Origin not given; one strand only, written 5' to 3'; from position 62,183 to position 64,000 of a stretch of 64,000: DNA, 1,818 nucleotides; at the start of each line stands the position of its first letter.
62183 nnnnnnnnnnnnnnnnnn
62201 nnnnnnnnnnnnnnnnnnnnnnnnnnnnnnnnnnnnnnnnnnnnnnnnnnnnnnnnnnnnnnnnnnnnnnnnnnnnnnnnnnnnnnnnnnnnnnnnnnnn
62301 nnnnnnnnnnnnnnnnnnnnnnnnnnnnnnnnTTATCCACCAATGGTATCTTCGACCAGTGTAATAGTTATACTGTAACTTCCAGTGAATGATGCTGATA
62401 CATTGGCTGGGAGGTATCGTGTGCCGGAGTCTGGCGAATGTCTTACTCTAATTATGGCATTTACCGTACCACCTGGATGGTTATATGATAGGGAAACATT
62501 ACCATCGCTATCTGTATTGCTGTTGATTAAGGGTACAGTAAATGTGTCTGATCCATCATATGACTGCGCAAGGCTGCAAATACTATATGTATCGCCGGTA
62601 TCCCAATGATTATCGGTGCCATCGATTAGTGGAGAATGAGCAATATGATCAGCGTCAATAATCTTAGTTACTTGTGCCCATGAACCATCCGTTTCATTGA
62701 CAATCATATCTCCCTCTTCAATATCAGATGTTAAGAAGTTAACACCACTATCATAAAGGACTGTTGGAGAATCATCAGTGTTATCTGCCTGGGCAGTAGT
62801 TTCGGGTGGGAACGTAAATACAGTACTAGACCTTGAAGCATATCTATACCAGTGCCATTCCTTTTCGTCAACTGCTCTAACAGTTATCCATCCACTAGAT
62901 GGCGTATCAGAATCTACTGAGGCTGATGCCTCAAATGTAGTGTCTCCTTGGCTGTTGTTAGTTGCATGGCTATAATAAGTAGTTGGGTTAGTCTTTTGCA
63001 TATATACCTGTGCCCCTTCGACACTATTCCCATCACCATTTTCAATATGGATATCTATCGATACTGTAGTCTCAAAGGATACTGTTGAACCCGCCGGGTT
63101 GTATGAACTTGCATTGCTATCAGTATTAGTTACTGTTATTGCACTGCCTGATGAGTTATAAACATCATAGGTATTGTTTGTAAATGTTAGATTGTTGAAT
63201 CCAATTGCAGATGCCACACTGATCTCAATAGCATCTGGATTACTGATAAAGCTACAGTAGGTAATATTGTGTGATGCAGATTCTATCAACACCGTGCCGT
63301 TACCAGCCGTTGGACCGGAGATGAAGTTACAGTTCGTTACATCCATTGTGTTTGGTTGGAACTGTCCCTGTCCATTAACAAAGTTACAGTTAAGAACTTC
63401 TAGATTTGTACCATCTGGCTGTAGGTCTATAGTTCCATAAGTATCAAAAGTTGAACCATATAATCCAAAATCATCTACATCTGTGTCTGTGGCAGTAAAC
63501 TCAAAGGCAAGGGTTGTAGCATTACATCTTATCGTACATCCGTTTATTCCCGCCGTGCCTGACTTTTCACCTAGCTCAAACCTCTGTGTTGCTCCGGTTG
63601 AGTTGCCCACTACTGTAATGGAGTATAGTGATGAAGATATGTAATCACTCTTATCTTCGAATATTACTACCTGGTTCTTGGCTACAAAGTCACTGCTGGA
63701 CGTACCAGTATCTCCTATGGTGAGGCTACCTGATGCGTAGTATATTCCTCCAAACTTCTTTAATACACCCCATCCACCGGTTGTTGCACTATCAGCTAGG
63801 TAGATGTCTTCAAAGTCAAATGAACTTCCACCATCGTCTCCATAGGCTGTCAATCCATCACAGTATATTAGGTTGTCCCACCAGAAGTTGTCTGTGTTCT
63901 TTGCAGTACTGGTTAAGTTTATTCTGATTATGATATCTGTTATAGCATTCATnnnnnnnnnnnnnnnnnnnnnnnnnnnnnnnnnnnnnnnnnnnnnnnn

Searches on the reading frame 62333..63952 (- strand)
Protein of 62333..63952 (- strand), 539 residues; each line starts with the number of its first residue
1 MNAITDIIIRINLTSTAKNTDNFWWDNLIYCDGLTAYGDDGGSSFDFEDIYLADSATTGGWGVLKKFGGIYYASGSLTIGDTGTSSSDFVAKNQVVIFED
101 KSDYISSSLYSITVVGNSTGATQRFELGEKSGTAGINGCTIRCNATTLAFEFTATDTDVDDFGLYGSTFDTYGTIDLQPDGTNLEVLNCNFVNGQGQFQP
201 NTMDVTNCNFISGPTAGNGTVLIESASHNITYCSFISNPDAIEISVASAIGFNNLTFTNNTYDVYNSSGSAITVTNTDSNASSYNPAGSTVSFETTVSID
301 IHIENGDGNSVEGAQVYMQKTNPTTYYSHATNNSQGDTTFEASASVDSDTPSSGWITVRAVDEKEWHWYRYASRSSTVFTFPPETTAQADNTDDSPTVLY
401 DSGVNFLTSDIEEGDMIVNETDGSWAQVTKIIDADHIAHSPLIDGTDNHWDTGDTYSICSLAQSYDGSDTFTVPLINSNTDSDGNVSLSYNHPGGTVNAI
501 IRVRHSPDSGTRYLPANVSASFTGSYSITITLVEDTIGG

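Call 13: search_protein_families(library=pfam, proteins=[window:62333-63952:-], max_evalue=1)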
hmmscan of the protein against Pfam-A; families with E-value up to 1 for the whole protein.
window:62333-63952:- (539 aa): 3 families
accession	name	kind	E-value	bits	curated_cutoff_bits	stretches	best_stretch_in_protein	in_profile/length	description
PF17789.7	MG4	-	0.013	16.1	24.7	0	298-345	17-63/95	Macroglobulin domain MG4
PF00035.32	dsrm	-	0.2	12.7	23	0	316-355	7-47/66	Double-stranded RNA binding motif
PF10648.15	Gmad2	-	0.2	12.4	25.7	0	287-364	20-83/86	Immunoglobulin-like domain of bacterial spore germination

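Call 16: search_protein_families(library=phrogs, proteins=[window:62333-63952:-], max_evalue=0.001)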
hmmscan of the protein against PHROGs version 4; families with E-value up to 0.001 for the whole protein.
window:62333-63952:- (539 aa): 0 families
